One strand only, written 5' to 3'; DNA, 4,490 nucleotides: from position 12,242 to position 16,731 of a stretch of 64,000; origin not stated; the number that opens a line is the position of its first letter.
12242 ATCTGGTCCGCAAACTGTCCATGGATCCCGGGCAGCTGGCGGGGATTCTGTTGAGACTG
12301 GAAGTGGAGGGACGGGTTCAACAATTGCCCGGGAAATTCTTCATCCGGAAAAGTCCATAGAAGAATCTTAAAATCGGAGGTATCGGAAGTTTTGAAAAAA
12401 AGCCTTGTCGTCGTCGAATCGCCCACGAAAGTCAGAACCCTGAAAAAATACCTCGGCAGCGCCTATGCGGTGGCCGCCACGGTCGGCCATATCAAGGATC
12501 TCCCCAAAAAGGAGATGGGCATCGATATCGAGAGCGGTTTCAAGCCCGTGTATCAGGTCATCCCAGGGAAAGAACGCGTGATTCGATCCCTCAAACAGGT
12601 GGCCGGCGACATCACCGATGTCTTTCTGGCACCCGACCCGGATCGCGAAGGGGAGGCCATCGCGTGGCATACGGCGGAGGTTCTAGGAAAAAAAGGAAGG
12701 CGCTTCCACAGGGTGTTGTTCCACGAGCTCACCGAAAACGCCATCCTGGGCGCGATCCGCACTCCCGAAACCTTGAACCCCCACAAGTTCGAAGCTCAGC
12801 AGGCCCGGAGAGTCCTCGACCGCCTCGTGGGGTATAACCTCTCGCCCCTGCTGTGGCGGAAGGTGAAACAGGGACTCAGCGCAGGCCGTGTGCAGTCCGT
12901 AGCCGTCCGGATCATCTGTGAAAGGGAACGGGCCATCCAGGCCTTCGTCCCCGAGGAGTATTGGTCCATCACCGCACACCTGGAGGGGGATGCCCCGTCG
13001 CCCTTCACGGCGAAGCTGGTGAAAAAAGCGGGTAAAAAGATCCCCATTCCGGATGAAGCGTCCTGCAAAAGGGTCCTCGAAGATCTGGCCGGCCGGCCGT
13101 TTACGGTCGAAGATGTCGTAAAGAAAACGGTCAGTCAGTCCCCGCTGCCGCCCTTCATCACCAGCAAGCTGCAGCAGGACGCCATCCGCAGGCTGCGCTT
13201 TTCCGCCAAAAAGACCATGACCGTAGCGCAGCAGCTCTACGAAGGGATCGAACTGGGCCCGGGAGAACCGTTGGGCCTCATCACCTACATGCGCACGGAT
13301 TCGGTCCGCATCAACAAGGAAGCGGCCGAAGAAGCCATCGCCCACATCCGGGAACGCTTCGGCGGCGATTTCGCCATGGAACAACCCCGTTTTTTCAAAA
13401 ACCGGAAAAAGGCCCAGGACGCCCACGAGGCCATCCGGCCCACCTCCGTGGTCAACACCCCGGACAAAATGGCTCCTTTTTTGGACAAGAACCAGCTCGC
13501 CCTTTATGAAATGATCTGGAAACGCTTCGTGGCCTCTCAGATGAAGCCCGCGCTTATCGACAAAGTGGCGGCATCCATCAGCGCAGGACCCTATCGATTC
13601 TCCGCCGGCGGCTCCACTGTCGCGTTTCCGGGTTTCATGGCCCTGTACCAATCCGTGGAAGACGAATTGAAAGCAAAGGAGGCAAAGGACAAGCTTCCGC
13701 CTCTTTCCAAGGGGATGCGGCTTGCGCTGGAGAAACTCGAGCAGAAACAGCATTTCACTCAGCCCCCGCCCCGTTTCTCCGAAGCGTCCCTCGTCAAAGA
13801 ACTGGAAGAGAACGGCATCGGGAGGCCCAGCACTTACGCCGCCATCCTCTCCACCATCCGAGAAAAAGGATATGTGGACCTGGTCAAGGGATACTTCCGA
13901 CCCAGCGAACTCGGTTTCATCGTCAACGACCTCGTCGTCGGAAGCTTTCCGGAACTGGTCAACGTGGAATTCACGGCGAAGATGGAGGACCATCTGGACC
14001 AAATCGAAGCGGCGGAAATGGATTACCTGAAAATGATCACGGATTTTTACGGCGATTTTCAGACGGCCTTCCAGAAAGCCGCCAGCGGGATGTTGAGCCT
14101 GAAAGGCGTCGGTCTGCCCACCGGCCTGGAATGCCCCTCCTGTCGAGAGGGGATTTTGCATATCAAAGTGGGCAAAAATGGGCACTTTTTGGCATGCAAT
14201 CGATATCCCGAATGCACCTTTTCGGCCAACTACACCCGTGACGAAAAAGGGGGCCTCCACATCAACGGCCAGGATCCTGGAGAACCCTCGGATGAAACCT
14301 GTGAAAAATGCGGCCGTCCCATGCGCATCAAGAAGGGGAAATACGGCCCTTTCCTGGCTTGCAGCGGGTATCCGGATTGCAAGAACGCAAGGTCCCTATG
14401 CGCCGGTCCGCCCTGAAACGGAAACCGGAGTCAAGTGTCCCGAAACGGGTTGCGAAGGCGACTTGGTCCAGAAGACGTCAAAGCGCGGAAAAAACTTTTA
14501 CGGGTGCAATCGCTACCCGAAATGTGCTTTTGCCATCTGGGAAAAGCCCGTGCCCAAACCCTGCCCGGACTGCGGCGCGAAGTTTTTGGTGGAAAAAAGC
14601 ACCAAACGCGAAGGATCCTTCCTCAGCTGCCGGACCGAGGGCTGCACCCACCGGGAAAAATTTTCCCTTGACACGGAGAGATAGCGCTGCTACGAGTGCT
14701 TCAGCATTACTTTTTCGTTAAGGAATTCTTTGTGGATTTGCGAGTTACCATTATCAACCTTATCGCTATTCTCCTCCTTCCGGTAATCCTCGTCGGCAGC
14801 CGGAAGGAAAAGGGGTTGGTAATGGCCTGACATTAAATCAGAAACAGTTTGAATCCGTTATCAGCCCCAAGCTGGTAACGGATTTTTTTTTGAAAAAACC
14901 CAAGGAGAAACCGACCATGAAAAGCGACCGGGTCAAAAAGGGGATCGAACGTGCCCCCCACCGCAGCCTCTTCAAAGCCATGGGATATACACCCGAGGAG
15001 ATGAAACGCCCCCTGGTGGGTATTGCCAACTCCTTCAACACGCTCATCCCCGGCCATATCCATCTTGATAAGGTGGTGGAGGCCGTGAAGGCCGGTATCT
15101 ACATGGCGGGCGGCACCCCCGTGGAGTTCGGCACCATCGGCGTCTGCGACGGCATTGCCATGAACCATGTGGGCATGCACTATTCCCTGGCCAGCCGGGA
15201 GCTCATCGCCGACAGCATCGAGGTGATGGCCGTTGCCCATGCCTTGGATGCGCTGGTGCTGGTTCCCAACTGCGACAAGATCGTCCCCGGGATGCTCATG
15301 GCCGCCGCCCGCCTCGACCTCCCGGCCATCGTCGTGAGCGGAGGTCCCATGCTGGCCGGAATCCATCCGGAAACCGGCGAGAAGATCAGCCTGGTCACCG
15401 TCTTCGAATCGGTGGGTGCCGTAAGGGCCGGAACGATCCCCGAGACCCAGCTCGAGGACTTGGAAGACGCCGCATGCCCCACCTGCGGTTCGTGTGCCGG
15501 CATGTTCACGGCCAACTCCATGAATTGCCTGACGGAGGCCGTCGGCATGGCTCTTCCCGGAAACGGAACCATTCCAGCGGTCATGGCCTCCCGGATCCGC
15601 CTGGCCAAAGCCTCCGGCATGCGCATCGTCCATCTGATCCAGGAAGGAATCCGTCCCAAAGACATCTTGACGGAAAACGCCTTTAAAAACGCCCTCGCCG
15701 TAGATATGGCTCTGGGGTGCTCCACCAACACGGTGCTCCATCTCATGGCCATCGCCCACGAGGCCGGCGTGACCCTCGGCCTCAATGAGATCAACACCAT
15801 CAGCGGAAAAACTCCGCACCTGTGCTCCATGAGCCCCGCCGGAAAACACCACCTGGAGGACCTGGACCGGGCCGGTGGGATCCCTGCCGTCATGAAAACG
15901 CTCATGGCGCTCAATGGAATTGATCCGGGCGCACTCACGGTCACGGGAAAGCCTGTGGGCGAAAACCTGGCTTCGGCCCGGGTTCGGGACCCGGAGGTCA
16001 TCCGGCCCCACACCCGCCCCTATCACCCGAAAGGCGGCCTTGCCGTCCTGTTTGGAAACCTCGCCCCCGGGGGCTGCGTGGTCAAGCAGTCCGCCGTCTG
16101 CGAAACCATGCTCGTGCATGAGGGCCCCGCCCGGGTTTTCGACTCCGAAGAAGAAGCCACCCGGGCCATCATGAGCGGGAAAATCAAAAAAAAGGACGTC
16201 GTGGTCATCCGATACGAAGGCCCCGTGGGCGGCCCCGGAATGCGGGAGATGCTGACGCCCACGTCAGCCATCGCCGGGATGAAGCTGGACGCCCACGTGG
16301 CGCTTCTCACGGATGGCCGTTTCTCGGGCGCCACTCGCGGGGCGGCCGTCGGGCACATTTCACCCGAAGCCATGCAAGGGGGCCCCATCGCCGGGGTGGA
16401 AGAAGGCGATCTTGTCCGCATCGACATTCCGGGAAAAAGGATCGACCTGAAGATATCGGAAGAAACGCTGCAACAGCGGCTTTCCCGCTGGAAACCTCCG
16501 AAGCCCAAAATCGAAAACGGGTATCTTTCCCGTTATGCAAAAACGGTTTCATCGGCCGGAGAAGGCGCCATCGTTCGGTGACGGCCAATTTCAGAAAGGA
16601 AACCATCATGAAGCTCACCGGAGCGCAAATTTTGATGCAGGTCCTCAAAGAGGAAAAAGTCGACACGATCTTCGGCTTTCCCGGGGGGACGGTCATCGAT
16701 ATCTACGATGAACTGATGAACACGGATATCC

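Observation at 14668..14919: Complete Ile/Leu/Val ribosome-mediated attenuator upstream of ilvD-ilvBN-ilvC-cimA-leuA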

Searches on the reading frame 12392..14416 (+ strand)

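Call 7: search_protein_families(library=ncbifam, proteins=[window:12392-14416:+])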
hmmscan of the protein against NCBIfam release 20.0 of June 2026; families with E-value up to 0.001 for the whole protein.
window:12392-14416:+ (674 aa): 12 families
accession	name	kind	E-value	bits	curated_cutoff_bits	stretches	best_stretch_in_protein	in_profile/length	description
TIGR01051.1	topA_bact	equivalog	2.7e-233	776.6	456.4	2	5-613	1-630/632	type I DNA topoisomerase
NF004966.0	PRK06319.1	equivalog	6.6e-207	689.5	868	1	1-667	1-678/862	DNA topoisomerase I/SWI domain fusion protein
NF006451.0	PRK08780.1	equivalog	2.9e-192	641.2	1265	1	1-562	1-575/824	DNA topoisomerase I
TIGR01054.1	rgy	equivalog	3.1e-85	286.7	471.7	1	58-554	703-1167/1172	reverse gyrase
TIGR01057.1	topA_arch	equivalog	4.1e-77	259.8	458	1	23-608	38-618/618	DNA topoisomerase I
NF004438.0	PRK05776.1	equivalog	2.5e-70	237.5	793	1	22-550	48-569/677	DNA topoisomerase I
NF005829.0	PRK07726.1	subfamily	1.1e-67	229.1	597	1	55-613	74-643/669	DNA topoisomerase 3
NF005555.0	PRK07220.1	equivalog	3.6e-58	197.5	635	1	58-612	82-623/740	DNA topoisomerase I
TIGR01056.1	topB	subfamily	1.9e-57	195.2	515.75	1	72-613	95-645/706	DNA topoisomerase III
NF011532.0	PRK14973.1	equivalog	7.4e-54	182.9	930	2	58-612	81-621/936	DNA topoisomerase I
NF006032.0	PRK08173.1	equivalog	4.7e-35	120.5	1058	1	72-545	95-590/863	DNA topoisomerase III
NF011313.0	PRK14724.1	equivalog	1.8e-24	85.6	1088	1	71-475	98-523/988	DNA topoisomerase III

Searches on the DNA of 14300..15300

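Call 5: search_rna_families(source=window, start=14300, end=15300, threshold=evalue, max_evalue=10, show_alignments=3)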
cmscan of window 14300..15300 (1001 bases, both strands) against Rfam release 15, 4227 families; matches with E-value up to 10: 1.
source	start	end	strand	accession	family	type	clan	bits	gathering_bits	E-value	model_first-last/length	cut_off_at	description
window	14847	14899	-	RF01318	CRISPR-DR5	Gene; CRISPR;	CL00015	19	40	6.5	1-37/37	no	CRISPR RNA direct repeat element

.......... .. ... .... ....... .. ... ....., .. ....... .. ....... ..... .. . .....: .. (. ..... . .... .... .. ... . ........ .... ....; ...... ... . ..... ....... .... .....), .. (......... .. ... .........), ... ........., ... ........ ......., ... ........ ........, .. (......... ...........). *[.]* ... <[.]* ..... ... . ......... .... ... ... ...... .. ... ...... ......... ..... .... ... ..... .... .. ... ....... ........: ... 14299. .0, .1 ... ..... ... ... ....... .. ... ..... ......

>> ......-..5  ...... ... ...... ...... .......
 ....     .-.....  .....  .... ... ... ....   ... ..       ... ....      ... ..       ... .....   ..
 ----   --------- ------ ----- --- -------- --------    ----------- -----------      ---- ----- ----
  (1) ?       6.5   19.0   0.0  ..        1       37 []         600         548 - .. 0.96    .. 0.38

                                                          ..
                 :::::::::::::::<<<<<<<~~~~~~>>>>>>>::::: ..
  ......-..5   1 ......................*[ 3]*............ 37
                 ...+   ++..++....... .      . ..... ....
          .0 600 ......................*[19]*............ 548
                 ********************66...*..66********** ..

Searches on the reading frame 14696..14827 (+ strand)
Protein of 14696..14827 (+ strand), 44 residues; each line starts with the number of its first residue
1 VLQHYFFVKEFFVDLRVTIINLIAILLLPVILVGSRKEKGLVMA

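Call 51: find_homologous_proteins(query=window:14696-14827:+, max_evalue=0.01)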
Query window:14696-14827:+: no candidate shares three 5-residue words with the query. No homologue found.

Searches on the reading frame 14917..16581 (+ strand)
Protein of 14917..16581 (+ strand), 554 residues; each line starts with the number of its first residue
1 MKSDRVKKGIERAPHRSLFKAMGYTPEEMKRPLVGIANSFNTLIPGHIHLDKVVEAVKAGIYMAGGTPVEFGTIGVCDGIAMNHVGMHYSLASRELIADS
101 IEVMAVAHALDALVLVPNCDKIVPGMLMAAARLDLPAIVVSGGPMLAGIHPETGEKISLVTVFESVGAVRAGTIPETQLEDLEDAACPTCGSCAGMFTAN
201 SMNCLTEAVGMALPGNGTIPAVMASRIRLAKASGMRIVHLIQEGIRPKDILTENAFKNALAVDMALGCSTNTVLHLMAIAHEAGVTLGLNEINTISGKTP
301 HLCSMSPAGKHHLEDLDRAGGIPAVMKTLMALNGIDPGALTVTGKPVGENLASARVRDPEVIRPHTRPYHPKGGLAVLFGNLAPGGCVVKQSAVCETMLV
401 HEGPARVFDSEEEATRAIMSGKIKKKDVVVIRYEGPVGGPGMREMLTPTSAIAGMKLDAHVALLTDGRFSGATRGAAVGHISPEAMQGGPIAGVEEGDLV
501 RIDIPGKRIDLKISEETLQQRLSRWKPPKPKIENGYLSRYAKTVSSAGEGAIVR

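Call 7: search_protein_families(library=ncbifam, proteins=[window:14917-16581:+])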
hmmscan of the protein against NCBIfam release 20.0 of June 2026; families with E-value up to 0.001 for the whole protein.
window:14917-16581:+ (554 aa): 8 families
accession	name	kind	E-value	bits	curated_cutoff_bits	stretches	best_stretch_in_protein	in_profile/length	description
NF002068.0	PRK00911.1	subfamily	2e-245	815.6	644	1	1-553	5-555/559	dihydroxy-acid dehydratase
TIGR00110.1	ilvD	equivalog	1e-234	780.1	618.15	1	14-553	1-541/543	dihydroxy-acid dehydratase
NF009103.0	PRK12448.1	equivalog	1.8e-175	584.7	710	2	2-356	5-366/616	dihydroxy-acid dehydratase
NF004784.0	PRK06131.1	subfamily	3.1e-150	501.3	539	1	8-552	19-559/576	dihydroxy-acid dehydratase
NF009559.0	PRK13016.1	equivalog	1.6e-135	452.6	882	1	13-551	24-559/578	L-arabinonate dehydratase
NF009560.0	PRK13017.1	subfamily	8e-132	440.4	684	1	15-553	28-575/595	dihydroxy-acid dehydratase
TIGR01196.1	edd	equivalog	8.8e-74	248.8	708.25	1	27-551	60-597/601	phosphogluconate dehydratase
TIGR03432.1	yjhG_yagF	hypoth_equivalog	5e-69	233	808.15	1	45-510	81-571/640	YjhG/YagF family D-xylonate dehydratase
